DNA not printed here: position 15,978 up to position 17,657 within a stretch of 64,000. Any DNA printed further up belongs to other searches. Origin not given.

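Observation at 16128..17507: Orphan long RelA/SpoT-synthetase-domain protein with a ~260-aa unrecognised C-terminal module, wedged between ribF and dnaX (candidate fused toxSAS-like sensor/effector)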

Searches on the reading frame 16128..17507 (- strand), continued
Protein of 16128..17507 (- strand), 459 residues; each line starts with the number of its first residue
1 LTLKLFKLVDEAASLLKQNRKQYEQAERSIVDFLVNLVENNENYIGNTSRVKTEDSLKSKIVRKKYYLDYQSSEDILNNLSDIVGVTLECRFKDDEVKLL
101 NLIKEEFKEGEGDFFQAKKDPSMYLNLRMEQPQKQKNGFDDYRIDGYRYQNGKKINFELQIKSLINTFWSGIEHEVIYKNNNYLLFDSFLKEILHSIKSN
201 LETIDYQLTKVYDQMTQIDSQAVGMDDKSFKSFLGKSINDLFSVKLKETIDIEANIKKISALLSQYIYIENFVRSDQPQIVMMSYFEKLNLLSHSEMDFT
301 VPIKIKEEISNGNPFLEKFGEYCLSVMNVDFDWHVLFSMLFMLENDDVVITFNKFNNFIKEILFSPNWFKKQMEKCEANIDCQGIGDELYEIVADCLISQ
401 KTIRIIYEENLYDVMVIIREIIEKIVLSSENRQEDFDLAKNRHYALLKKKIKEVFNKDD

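Call 61: find_homologous_proteins(query=A1, max_evalue=1e-10)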
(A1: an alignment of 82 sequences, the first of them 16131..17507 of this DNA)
Query A1 (82 sequences) (459 aa, profile of the alignment): 99 proteins with E <= 1e-10 among 8000 candidates.
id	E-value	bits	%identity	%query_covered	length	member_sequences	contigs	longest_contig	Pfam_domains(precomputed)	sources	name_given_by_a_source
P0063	9.1e-174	597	35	99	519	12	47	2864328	PF04607.24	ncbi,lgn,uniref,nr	ncbi:GTP pyrophosphokinase [Clostridium tetani]|uniref:GTP pyrophosphokinase n=1 Tax=Clostridium tet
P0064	3.0e-171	588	35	99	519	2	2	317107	PF04607.24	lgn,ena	-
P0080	8.0e-171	587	32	99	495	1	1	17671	PF04607.24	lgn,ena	-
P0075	6.5e-170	584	36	90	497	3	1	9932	PF04607.24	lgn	-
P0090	7.4e-169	581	32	100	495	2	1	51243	PF04607.24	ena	-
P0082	9.8e-169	580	33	100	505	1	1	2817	PF04607.24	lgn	-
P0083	1.1e-168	580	32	99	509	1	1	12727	PF04607.24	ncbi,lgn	ncbi:MAG: GTP pyrophosphokinase family protein [Clostridiaceae bacterium]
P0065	1.8e-168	579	32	100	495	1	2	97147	PF04607.24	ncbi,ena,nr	ncbi:MAG: hypothetical protein J6F30_14405 [Cellulosilyticum sp.]|nr:hypothetical protein [Cellulosi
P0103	2.1e-168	579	30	100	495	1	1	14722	PF04607.24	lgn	-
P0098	3.5e-168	578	31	100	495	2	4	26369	PF04607.24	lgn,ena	-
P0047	5.8e-168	578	36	95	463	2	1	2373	PF04607.24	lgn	-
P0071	2.0e-167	576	34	93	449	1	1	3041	PF04607.24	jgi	-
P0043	2.2e-167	576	37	94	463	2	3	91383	PF04607.24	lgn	-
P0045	3.3e-167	575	37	93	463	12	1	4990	PF04607.24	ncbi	-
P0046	8.5e-167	574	38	94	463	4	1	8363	PF04607.24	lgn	-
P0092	1.2e-166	573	32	98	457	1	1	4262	PF04607.24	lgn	-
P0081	1.8e-166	573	34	91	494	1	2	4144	PF04607.24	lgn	-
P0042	5.7e-166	571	37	93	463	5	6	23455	PF04607.24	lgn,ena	-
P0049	9.2e-166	570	38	93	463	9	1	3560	PF04607.24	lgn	-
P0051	9.9e-166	570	36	95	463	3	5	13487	PF04607.24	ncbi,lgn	-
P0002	2.3e-165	569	78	100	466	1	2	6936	PF04607.24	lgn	-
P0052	2.3e-165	569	37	93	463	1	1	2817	PF04607.24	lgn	-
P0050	2.5e-165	569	36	95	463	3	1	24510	PF04607.24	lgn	-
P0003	3.0e-165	569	76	100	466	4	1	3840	PF04607.24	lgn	-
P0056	5.1e-165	568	37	94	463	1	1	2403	PF04607.24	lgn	-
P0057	5.4e-165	568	37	94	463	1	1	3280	PF04607.24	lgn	-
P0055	9.2e-165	567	36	95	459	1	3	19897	PF04607.24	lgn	-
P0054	1.0e-164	567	36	99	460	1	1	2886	PF04607.24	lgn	-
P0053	2.4e-164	566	36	96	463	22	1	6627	PF04607.24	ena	-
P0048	2.8e-164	565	37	93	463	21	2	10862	PF04607.24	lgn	-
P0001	1.2e-163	563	100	100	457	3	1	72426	PF04607.24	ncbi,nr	ncbi:MAG: hypothetical protein GX769_03175 [Erysipelothrix sp.]|nr:hypothetical protein [Erysipeloth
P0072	2.7e-163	562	33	99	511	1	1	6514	PF04607.24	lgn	-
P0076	4.2e-163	562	34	98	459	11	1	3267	PF04607.24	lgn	-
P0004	5.8e-163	561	75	100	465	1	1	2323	PF04607.24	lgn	-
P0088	8.6e-163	561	32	100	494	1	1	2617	PF04607.24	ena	-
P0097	1.6e-162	560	36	79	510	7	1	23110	PF04607.24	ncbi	ncbi:MAG: GTP pyrophosphokinase [Sarcina sp.]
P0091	2.7e-162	559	32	99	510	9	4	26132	PF04607.24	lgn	-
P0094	3.0e-162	559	32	100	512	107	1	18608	PF04607.24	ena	-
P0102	6.1e-162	558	31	99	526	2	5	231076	PF04607.24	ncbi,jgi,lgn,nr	ncbi:MAG: hypothetical protein N4A76_07620 [Firmicutes bacterium]|jgi:ppGpp synthetase/RelA/SpoT-typ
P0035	1.1e-161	557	39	99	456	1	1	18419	PF04607.24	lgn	-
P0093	2.5e-161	556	32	99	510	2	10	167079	PF04607.24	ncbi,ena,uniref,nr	ncbi:relA/spoT family protein [uncultured Clostridium sp.]|uniref:GTP pyrophosphokinase n=1 Tax=uncu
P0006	3.7e-161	555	73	99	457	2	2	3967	PF04607.24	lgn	-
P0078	9.7e-161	554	32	98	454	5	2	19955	PF04607.24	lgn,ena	-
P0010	1.3e-160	553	69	99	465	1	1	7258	PF04607.24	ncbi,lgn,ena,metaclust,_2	metaclust:\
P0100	1.6e-160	553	33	90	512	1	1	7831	PF04607.24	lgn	-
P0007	1.8e-160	553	72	100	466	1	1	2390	PF04607.24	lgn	-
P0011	4.0e-160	552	69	99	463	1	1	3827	PF04607.24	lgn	-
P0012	9.8e-160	550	69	99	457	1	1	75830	PF04607.24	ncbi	-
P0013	1.2e-159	550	68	100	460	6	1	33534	PF04607.24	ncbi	-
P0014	4.8e-159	548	69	99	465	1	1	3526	PF04607.24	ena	-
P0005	5.4e-159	548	73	100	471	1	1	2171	PF04607.24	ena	-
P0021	5.7e-159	548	58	99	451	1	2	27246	PF04607.24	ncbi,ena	-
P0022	5.8e-159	548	57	99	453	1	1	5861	PF04607.24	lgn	-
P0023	7.0e-159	548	58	97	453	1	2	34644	PF04607.24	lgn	-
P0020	8.0e-159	547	58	99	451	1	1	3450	PF04607.24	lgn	-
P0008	2.4e-158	546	71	99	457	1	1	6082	PF04607.24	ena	-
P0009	2.5e-158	546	70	99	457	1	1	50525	PF04607.24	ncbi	-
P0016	2.5e-158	546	59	99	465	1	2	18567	PF04607.24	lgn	-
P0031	1.4e-157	543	42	99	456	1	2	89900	PF04607.24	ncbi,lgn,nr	ncbi:MAG: RelA/spoT family protein [Erysipelotrichaceae bacterium]|nr:RelA/spoT family protein [Erys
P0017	2.5e-157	543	62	92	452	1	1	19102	PF04607.24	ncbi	-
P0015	3.3e-157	542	60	94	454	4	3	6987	PF04607.24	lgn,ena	-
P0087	4.9e-157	542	33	99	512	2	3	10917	PF04607.24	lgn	-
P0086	2.8e-156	539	36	78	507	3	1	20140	PF04607.24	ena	-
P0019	3.7e-156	539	56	99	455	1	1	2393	PF04607.24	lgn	-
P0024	3.8e-156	539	58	92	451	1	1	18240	PF04607.24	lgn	-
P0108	5.6e-156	538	30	96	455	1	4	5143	PF04607.24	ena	-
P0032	1.1e-155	537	42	99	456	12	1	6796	PF04607.24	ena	-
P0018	4.1e-155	535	58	95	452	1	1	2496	PF04607.24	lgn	-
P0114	7.0e-155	534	30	94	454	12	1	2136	PF04607.24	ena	-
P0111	8.6e-155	534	31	93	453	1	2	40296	PF04607.24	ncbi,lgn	-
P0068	1.2e-154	534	36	94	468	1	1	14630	PF04607.24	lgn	-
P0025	1.4e-154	533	56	99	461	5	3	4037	PF04607.24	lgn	-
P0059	1.6e-154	533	36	93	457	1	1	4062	PF04607.24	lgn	-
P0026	1.1e-153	531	58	92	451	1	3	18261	PF04607.24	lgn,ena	-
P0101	1.7e-153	530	37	79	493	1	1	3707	PF04607.24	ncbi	-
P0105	1.7e-153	530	32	96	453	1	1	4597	PF04607.24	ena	-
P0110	1.9e-153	530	34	75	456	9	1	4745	PF04607.24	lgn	-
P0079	2.0e-153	530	34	95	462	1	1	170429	PF04607.24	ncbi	ncbi:MAG: hypothetical protein ACRDA4_02195 [Filifactoraceae bacterium]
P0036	2.4e-153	529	41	93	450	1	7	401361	PF04607.24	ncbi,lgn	-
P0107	2.6e-153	529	29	93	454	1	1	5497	PF04607.24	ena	-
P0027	5.4e-153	528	52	99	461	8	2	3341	PF04607.24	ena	-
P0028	1.4e-152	527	52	100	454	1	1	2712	PF04607.24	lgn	-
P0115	7.4e-151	521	32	80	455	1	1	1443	PF04607.24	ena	-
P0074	1.3e-150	520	36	89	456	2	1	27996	PF04607.24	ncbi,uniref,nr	ncbi:ppGpp synthetase/RelA/SpoT-type nucleotidyltransferase [Natranaerovirga hydrolytica]|uniref:PpG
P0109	4.8e-150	519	31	90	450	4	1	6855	PF04607.24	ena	-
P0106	5.9e-150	518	31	90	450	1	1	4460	PF04607.24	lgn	-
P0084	1.4e-149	517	36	77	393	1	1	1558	PF04607.24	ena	-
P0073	1.5e-149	517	35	94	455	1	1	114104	PF04607.24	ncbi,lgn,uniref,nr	ncbi:ppGpp synthetase/RelA/SpoT-type nucleotidyltransferase [Natranaerovirga pectinivora]|uniref:PpG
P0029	8.4e-149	514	48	94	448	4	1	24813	PF04607.24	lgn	-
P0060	4.1e-146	506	35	89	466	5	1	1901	PF04607.24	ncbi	-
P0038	1.4e-145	504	41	93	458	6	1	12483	PF04607.24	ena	-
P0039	3.1e-141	490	41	92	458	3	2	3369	PF04607.24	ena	-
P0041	5.9e-141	489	38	90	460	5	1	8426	PF04607.24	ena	-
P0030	1.2e-140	488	44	93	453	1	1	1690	PF04607.24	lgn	-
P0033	3.9e-137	476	44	93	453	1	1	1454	PF04607.24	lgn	-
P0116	7.9e-122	426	32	72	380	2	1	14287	PF04607.24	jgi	jgi:hypothetical protein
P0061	1.4e-104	369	45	64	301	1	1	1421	PF04607.24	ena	-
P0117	7.1e-91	323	35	58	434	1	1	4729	PF04607.24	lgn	-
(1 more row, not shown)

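Call 68: search_dna_similar(query=window:16131-17507:-, collection=phages, mode=protein, max_evalue=0.001, max_rows=10)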
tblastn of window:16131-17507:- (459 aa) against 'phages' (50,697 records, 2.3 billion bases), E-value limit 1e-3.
Records with a match: 3; places in all: 3; records where one place covers at least 80% of the query: 0.
Best place of each record, by identity: <60% 3.
By first word of the organism name: Mycobacterium 2; Bacteriophage 1.
By host as written in the record: - 1; Mycobacterium abscessus GD68 1; Mycobacterium abscessus GD04 1.
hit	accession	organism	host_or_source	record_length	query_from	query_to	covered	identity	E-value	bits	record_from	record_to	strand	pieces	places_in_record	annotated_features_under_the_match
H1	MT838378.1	Bacteriophage sp.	human fecal samples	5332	48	242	42%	24.5%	8e-4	48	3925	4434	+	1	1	record has no annotation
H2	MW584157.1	Mycobacterium phage prophi68-1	Mycobacterium abscessus GD68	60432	49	215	36%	23.8%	6e-5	52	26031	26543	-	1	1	42: GTP pyrophosphokinase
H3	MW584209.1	Mycobacterium phage prophiGD04-1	Mycobacterium abscessus GD04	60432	49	215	36%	23.8%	6e-5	52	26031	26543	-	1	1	42: GTP pyrophosphokinase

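Call 69: search_dna_similar(query=window:16131-17507:-, collection=plasmids, mode=protein, max_evalue=0.001, max_rows=10)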
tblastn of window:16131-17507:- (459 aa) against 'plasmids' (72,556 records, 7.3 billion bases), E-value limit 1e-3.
Records with a match: 17; places in all: 17; records where one place covers at least 80% of the query: 10.
Best place of each record, by identity: <60% 17.
By first word of the organism name: Clostridium 9; Lactococcus 2; Acetoanaerobium 1; Paenibacillus 1; [Eubacterium] 1; Lachnospira 1; Rhodococcus 1; Bacillus 1.
By predicted mobility (MOB-suite, as given by PLSDB): non-mobilizable 13; mobilizable 2; conjugative 2.
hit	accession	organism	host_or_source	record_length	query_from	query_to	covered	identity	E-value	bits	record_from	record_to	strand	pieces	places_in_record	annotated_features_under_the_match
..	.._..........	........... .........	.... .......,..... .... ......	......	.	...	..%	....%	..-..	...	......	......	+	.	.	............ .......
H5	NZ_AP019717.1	Clostridium butyricum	-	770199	1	425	93%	34.7%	4e-60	219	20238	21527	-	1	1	hypothetical protein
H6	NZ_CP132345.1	Clostridium butyricum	Homo sapiens,Faeces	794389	1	425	93%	34.7%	4e-60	219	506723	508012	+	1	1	hypothetical protein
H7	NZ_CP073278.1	Clostridium butyricum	Homo sapiens,cell culture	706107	1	414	90%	35.1%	4e-60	219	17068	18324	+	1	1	(p)ppGpp synthetase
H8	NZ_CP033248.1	Clostridium butyricum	environment swab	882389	1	414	90%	35.1%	4e-60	219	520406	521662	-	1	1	(p)ppGpp synthetase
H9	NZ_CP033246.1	Clostridium butyricum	Homo sapiens,stool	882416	1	414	90%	35.1%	4e-60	219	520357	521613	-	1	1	(p)ppGpp synthetase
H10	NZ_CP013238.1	Clostridium butyricum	Microbial isolate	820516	1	414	90%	34.8%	6e-60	219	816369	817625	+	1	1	(p)ppGpp synthetase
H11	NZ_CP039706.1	Clostridium butyricum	Homo sapiens,isolation from The first ...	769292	1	414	90%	34.8%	2e-59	218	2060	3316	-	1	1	(p)ppGpp synthetase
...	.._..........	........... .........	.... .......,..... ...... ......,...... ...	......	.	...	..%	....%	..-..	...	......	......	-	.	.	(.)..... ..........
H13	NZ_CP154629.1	Acetoanaerobium noterae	cell culture,Sludge of a digestion ...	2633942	1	414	90%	29.5%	6e-51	193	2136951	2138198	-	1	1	none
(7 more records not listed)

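Call 73: search_protein_families(library=phrogs, proteins=[window:16131-17507:-], max_evalue=0.01)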
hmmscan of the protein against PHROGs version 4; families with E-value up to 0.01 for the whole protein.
window:16131-17507:- (459 aa): 1 family
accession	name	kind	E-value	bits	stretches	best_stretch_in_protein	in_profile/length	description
phrog_9640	-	unknown function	8.2e-10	39.5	1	18-383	13-349/365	-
